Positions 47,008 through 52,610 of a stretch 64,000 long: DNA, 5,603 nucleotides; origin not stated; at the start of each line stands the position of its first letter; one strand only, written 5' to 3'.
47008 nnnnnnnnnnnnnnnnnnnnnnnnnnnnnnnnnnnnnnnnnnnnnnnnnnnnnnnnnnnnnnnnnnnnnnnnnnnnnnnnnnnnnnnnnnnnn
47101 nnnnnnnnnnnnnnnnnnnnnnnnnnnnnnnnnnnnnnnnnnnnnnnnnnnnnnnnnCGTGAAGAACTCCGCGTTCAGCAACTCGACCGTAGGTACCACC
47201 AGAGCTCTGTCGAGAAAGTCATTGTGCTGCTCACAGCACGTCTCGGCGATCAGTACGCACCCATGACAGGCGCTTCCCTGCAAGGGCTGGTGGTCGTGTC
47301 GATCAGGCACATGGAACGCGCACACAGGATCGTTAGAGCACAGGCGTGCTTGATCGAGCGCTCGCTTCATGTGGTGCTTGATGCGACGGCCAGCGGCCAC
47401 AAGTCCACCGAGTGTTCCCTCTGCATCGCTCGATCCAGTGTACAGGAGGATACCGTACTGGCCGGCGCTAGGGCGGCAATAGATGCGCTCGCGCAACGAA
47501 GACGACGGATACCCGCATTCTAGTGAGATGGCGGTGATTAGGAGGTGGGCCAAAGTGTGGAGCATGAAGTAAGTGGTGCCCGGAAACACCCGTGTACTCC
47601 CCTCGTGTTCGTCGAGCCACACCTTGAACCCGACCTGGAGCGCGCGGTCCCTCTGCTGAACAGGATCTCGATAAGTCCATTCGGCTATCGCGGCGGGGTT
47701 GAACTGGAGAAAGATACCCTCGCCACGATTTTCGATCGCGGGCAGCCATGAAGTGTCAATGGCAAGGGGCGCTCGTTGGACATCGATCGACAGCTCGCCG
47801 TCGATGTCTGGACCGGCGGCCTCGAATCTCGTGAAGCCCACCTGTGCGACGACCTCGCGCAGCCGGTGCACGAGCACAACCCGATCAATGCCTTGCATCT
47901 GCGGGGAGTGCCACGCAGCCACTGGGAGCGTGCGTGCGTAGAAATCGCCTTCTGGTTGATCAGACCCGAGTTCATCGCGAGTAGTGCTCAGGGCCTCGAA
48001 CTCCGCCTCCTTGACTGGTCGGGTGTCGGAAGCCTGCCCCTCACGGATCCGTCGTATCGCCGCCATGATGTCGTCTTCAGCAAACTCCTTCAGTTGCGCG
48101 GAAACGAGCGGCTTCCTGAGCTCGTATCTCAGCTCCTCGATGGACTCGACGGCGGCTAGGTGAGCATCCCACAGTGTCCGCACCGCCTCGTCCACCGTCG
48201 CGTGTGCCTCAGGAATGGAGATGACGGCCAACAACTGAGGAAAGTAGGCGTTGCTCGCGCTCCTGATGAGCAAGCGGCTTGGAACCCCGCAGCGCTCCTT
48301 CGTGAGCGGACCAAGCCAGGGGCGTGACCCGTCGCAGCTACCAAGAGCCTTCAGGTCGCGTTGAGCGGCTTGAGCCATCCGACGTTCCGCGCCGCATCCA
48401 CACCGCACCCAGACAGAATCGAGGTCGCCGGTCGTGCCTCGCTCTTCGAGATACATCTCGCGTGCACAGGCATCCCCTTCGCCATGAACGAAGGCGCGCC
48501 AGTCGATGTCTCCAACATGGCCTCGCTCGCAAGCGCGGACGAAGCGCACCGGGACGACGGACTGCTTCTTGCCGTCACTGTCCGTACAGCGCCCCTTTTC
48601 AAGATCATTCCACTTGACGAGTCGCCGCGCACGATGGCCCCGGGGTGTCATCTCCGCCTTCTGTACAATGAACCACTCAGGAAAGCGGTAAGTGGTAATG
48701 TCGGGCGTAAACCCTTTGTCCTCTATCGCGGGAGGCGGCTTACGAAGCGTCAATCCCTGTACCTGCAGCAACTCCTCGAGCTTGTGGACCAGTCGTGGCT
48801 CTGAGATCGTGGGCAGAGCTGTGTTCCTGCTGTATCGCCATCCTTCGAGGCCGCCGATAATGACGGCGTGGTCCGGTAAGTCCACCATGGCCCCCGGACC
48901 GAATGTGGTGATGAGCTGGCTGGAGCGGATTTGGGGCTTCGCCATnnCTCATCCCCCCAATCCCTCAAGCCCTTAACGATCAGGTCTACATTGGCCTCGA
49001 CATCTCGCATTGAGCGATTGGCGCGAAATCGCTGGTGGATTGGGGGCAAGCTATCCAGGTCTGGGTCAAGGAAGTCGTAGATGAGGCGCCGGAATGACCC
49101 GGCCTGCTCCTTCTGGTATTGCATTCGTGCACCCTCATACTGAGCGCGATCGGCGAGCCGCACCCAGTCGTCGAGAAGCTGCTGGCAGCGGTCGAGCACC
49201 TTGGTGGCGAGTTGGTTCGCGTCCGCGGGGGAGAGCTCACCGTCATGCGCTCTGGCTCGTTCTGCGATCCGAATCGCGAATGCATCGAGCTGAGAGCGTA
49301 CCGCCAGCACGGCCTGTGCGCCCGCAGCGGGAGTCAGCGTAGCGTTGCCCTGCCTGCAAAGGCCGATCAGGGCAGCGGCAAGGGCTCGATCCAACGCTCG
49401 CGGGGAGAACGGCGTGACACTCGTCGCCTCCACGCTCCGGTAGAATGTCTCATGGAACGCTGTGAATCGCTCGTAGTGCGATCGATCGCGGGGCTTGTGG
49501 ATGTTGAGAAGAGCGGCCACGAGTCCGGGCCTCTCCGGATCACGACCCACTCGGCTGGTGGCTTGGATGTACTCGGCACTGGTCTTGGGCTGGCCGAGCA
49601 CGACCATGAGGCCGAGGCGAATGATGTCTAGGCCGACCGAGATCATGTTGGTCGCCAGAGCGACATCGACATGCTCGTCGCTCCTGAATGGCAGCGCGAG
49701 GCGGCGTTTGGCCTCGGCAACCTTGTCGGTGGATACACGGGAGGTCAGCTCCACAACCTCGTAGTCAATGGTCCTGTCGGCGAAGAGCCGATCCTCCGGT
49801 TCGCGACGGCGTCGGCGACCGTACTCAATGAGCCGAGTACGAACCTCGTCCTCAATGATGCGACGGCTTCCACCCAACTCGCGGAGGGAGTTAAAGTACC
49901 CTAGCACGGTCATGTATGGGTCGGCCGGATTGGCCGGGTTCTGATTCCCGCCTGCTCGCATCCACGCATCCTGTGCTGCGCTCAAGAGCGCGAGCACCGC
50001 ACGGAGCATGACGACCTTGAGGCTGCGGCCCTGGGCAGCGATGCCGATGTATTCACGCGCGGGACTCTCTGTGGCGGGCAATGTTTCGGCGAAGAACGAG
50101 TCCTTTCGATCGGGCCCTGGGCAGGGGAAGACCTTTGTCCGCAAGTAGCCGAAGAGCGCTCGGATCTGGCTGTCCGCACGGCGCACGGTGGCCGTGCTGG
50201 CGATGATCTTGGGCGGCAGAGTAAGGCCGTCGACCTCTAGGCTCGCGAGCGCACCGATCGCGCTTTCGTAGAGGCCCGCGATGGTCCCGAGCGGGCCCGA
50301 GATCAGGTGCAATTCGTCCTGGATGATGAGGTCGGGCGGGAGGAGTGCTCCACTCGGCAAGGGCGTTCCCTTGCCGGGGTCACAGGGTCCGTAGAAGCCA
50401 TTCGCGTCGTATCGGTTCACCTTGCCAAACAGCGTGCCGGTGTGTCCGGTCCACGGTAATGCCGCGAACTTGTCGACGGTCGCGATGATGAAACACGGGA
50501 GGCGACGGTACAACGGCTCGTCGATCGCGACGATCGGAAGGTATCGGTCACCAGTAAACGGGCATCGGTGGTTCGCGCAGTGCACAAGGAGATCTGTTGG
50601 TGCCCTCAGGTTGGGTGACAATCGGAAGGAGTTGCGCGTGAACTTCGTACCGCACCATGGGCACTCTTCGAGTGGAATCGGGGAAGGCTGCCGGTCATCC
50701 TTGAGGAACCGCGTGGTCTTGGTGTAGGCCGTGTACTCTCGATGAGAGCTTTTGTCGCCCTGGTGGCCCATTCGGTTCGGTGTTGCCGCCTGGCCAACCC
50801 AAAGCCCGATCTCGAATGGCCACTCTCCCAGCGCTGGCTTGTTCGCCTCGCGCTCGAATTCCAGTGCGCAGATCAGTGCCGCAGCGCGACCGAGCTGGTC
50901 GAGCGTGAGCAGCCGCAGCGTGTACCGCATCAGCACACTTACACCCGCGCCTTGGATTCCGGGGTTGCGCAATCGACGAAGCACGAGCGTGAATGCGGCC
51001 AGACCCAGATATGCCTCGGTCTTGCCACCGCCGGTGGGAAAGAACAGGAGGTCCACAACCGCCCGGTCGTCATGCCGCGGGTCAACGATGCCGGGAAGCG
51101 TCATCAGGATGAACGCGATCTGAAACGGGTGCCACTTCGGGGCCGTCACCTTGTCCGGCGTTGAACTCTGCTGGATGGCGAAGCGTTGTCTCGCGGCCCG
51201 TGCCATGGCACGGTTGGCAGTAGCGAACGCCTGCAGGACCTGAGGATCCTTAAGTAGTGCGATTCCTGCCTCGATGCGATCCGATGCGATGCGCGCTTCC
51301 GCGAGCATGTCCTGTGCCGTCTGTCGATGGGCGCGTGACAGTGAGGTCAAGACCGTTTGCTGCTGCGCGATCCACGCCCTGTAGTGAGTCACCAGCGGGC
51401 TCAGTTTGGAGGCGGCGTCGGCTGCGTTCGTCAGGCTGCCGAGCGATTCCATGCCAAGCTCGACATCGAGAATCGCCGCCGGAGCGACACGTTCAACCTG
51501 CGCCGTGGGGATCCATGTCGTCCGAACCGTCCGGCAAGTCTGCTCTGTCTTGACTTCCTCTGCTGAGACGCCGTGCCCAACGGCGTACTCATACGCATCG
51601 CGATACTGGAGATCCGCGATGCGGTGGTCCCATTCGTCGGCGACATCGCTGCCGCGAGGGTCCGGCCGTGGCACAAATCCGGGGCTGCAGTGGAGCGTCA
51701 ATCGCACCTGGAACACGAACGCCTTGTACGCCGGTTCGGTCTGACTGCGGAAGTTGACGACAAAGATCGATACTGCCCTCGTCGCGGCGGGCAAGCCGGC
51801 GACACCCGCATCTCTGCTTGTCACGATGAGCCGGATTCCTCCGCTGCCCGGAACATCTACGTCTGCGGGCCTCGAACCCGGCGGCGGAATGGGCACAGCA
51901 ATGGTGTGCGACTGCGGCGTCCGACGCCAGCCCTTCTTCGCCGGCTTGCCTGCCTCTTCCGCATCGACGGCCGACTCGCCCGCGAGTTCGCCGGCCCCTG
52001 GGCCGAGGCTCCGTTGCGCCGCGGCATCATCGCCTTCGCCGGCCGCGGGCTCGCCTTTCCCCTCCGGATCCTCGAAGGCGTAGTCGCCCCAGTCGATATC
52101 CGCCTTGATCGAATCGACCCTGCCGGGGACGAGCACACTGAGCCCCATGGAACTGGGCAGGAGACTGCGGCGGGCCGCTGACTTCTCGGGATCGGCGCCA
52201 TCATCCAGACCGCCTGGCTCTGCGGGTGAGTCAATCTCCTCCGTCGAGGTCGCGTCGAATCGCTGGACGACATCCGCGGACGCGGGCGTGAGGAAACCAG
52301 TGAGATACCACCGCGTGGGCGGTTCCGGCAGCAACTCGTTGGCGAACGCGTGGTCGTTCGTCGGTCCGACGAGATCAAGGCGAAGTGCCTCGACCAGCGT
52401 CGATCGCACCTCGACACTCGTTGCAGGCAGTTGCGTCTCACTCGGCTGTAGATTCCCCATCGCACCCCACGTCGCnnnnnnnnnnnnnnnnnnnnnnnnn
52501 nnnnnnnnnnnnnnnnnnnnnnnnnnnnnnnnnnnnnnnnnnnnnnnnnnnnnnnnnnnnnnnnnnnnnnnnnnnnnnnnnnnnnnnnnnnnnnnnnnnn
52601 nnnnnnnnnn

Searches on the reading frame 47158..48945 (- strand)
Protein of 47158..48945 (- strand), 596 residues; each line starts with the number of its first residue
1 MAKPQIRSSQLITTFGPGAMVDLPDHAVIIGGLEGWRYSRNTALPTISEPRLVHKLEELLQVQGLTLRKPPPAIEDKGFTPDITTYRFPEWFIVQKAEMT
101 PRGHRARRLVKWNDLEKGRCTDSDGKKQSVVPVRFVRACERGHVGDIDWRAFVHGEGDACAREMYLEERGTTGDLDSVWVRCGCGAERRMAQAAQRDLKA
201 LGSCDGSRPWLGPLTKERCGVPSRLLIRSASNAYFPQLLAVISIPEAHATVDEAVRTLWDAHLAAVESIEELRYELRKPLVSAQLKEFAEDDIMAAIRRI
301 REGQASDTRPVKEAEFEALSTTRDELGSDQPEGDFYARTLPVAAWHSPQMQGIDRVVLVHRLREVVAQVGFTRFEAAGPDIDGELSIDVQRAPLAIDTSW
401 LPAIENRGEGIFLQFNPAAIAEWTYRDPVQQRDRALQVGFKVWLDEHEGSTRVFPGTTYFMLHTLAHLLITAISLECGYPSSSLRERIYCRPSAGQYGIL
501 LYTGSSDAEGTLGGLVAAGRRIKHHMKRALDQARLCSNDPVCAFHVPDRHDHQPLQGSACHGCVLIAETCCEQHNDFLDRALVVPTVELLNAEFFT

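Call 51: search_protein_families(library=pfam, proteins=[window:47158-48945:-], max_evalue=0.001)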
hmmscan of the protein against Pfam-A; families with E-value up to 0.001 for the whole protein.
window:47158-48945:- (596 aa): 1 family
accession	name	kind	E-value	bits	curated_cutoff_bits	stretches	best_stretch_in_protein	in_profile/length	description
PF09369.15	MZB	-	7.9e-10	39.7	24.2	1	465-564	1-80/80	MrfA Zn-binding domain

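Call 71: search_protein_families(library=padloc, proteins=[window:47158-48945:-], max_evalue=0.00001)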
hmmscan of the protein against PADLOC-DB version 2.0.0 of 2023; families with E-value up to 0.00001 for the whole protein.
window:47158-48945:- (596 aa): 4 families
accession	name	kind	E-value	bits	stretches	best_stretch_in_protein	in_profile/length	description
PDLC02583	DrmB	-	3.1e-85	285.4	1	3-585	4-603/606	DrmB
PDLC02579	DrmB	-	7.1e-62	207.1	1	284-592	6-310/314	DrmB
PDLC02584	DrmB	-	1.8e-61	206.4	1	163-595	7-442/445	DrmB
PDLC02582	DrmB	-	2.9e-10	37.4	1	458-584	522-633/649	DrmB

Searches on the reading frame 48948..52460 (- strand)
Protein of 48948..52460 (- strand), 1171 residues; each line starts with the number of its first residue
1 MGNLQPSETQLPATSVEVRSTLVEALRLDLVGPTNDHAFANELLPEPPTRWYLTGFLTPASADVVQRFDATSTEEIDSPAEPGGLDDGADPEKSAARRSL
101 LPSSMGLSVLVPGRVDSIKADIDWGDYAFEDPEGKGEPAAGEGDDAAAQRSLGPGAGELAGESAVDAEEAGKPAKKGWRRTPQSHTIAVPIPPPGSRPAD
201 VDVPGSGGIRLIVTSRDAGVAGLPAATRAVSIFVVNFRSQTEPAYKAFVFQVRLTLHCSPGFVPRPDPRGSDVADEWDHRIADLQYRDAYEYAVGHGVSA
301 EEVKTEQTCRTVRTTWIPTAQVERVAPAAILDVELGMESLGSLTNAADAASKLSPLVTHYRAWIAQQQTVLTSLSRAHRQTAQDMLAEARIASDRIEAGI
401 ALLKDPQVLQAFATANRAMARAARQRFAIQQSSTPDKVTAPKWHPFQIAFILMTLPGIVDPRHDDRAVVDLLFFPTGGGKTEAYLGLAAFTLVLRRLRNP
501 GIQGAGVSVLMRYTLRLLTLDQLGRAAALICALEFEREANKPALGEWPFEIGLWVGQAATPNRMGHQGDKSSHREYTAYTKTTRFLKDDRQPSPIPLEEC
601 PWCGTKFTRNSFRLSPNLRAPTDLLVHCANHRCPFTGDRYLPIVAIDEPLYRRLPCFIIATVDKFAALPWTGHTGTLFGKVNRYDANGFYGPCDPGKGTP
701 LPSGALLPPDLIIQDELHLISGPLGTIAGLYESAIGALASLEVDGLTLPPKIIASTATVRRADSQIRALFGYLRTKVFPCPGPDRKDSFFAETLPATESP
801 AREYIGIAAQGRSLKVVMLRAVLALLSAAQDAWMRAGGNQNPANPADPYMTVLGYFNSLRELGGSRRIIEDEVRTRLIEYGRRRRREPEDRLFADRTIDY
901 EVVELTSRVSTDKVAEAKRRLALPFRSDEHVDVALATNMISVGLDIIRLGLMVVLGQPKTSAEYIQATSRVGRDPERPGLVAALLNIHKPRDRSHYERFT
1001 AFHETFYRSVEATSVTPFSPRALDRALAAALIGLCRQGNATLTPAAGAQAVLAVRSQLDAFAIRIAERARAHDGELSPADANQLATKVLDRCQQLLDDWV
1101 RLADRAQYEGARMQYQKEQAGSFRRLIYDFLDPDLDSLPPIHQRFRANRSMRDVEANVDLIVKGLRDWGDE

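Call 51: search_protein_families(library=pfam, proteins=[window:48948-52460:-], max_evalue=0.001)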
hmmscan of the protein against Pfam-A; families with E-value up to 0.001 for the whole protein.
window:48948-52460:- (1171 aa): 1 family
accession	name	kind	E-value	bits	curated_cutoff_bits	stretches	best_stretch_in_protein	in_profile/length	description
PF00271.37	Helicase_C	-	2.1e-07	31.6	23.5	1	897-973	38-108/110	Helicase conserved C-terminal domain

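Call 71: search_protein_families(library=padloc, proteins=[window:48948-52460:-], max_evalue=0.00001)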
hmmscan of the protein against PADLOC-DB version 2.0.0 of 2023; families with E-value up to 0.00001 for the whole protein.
window:48948-52460:- (1171 aa): 7 families
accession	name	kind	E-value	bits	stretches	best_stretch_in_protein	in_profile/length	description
PDLC02575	DrmA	-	3.1e-283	939.6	1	332-1163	7-829/837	DrmA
PDLC02568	DrmA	-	2.1e-232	771.1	1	568-1163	2-600/611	DrmA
PDLC02571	DrmA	-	1.9e-172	573.6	3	633-1121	758-1244/1282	DrmA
PDLC02567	DrmA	-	2.2e-164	546.8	1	163-1162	695-1722/1750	DrmA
PDLC02577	DrmA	-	3.7e-127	423.3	1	505-1161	12-675/697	DrmA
PDLC02576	DrmA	-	2.9e-56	188.9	2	441-794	497-849/1235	DrmA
PDLC02574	DrmA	-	4.2e-39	132.2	1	916-1037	22-141/269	DrmA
